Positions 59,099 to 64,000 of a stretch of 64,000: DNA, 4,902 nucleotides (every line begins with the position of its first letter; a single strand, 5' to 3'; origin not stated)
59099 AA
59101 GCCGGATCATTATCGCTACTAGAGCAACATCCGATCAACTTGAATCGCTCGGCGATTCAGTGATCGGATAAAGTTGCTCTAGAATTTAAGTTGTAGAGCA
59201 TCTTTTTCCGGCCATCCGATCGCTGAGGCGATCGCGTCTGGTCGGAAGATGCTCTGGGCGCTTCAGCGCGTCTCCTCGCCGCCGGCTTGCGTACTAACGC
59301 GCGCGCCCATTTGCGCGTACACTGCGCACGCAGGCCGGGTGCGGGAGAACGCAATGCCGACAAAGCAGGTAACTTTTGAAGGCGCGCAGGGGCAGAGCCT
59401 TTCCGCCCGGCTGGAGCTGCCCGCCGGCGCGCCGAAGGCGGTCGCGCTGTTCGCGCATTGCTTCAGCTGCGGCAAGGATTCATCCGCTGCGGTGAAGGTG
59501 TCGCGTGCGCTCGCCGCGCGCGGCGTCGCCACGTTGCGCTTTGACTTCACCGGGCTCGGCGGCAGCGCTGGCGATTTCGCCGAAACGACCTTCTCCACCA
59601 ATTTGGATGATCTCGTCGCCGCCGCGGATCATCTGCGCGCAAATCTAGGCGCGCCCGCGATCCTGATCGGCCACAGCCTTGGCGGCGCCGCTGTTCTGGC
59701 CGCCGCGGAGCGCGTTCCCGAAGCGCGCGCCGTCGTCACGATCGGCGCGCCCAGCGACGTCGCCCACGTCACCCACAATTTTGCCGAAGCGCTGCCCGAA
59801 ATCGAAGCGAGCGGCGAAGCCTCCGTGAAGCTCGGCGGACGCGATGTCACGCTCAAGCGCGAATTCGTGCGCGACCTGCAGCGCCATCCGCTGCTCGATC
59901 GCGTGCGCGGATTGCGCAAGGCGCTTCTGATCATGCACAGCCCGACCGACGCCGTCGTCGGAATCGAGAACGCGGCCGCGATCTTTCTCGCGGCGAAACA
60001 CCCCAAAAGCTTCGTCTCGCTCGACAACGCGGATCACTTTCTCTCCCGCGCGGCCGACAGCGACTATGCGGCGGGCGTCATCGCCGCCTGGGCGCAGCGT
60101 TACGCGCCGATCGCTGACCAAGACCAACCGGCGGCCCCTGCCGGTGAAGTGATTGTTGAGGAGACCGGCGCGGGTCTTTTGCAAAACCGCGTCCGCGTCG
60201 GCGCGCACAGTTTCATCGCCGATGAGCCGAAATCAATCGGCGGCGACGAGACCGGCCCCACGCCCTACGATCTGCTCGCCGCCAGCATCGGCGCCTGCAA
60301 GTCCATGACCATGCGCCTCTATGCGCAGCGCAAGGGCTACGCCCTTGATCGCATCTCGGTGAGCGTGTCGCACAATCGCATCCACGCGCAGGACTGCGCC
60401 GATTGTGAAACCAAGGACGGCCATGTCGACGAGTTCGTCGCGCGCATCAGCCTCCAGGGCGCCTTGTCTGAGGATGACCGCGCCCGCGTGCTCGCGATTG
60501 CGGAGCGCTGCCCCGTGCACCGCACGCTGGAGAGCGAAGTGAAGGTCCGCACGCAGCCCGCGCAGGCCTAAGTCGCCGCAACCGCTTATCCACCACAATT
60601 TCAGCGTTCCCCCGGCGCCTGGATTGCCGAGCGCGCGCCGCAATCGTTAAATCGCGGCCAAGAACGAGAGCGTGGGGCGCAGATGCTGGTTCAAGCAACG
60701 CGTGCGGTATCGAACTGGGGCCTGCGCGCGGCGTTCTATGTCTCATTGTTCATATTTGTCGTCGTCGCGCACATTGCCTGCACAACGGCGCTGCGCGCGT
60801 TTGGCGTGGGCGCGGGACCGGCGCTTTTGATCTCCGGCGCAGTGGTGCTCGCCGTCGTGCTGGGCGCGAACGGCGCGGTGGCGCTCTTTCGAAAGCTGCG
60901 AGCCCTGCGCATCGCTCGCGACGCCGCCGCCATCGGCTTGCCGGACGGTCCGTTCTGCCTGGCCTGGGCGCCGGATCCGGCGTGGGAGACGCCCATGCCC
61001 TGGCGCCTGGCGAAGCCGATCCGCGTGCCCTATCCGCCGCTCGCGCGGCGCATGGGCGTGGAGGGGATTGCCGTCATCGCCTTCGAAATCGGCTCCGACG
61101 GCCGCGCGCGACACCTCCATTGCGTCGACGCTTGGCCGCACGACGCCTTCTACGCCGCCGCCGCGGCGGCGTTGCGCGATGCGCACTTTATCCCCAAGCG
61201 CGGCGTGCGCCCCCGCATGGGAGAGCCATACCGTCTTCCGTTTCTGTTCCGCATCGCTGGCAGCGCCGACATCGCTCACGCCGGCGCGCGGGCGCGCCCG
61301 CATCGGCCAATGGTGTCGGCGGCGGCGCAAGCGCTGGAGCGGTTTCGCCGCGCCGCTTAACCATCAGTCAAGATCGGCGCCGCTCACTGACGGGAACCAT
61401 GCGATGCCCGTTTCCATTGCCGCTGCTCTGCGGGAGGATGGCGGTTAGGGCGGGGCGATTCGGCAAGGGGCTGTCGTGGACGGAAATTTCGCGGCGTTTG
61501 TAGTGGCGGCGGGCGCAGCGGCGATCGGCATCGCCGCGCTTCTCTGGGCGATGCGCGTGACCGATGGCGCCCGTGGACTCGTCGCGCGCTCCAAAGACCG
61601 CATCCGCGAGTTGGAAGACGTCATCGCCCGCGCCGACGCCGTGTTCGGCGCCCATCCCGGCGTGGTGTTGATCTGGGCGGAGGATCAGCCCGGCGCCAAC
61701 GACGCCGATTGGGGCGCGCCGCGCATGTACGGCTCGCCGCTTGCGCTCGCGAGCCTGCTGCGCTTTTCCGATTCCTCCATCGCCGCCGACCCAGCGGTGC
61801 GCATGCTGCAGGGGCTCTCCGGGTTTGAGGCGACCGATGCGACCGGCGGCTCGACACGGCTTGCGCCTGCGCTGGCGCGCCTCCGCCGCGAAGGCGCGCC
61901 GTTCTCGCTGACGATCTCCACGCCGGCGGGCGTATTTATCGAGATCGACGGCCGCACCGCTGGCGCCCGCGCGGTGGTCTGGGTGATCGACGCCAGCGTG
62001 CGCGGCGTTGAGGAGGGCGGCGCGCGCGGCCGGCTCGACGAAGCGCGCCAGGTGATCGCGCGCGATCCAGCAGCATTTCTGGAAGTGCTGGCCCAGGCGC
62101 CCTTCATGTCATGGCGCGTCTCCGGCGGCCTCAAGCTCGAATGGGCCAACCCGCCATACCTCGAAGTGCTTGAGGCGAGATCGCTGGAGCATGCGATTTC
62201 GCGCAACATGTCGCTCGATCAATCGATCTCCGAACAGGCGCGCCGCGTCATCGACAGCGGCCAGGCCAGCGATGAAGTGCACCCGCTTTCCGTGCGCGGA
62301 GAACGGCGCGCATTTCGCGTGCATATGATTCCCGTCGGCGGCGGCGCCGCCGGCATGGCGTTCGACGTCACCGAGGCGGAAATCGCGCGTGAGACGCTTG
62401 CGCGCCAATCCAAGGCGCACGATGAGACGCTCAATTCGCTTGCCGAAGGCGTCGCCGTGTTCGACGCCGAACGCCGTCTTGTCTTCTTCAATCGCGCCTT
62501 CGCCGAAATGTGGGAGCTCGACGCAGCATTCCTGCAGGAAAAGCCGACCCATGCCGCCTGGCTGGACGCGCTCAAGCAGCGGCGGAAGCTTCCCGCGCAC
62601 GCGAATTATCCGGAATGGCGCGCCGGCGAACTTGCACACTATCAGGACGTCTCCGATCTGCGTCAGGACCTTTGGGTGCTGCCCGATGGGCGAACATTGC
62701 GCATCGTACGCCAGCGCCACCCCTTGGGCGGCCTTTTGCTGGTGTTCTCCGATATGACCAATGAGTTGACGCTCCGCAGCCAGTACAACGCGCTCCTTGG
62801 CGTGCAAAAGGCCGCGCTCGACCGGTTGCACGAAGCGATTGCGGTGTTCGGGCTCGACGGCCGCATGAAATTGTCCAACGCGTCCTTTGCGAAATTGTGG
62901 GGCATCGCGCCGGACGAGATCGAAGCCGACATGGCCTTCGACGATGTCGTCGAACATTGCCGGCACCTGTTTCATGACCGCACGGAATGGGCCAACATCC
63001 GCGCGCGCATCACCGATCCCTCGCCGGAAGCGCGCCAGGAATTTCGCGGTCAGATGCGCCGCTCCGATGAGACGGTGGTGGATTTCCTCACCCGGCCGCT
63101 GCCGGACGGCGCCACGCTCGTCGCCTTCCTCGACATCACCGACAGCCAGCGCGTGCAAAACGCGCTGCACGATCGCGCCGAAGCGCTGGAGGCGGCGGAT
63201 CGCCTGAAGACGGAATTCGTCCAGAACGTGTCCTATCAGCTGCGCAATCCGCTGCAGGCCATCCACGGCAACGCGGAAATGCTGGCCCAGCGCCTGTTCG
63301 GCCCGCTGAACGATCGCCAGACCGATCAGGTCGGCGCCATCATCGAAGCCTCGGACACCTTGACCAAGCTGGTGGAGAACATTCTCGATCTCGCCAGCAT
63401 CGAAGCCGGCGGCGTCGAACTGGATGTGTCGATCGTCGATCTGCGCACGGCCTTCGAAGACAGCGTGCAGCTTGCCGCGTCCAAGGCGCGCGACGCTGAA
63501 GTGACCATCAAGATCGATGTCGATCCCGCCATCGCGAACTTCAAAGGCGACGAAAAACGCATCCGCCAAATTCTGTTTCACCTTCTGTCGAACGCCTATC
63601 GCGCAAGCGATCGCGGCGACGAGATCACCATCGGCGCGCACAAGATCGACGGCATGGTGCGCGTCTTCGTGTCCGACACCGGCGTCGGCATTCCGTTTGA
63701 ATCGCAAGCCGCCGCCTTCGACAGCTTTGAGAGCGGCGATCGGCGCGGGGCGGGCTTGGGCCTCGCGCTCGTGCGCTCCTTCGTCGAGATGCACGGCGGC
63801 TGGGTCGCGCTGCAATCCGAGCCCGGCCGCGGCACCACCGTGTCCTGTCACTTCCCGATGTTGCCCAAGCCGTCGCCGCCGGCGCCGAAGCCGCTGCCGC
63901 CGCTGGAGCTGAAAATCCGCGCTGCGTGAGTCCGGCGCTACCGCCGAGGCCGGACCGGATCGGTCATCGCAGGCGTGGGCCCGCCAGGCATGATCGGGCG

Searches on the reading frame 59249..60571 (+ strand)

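Call 40: search_protein_families(library=pfam, proteins=[window:59249-60571:+], max_evalue=0.001)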
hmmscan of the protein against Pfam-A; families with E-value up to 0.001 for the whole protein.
window:59249-60571:+ (440 aa): 8 families
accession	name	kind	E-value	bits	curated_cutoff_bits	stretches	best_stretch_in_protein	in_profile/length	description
PF02566.24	OsmC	-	5.3e-17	62.5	27.5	1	332-435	1-99/100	OsmC-like protein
PF12146.15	Hydrolase_4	-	3.2e-14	53.2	27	1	62-215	3-163/239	Serine aminopeptidase, S33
PF12697.13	Abhydrolase_6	-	7.1e-12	46.9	26.3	1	67-267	2-208/217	Alpha/beta hydrolase family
PF00561.26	Abhydrolase_1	-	3.7e-08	33.8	25.8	1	69-261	6-158/245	alpha/beta hydrolase fold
PF12740.14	PETase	-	1e-05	25.5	28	0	226-285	171-232/263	PET hydrolase-like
PF02129.25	Peptidase_S15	-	1.3e-05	25.4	23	1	50-173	4-134/262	X-Pro dipeptidyl-peptidase (S15 family)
PF00326.27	Peptidase_S9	-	2.4e-05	24.4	22.6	1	88-285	10-209/213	Prolyl oligopeptidase family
PF20408.4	Abhydrolase_11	-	0.00018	21.7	27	1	63-168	2-108/193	Alpha/beta hydrolase domain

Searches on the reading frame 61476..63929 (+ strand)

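Call 40: search_protein_families(library=pfam, proteins=[window:61476-63929:+], max_evalue=0.001)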
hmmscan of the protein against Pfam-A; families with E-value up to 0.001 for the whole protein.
window:61476-63929:+ (817 aa): 6 families
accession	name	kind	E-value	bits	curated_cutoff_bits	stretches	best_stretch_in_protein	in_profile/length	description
PF12860.13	PAS_7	-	2.7e-26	92.4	27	2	319-430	1-110/115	PAS fold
PF02518.31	HATPase_c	-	1.3e-24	87.2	26.4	1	691-795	1-109/111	Histidine kinase-, DNA gyrase B-, and HSP90-like ATPase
PF00512.31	HisKA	-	2.7e-16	59.8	26.9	1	578-645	2-66/66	His Kinase A (phospho-acceptor) domain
PF08448.16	PAS_4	-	9.1e-13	48.8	23.1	0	215-301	11-108/110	PAS fold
PF13188.13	PAS_8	-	1.5e-08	34.7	21.8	1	319-359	7-44/65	PAS domain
PF00989.32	PAS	-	9.7e-06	26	22.6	0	318-358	6-46/113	PAS fold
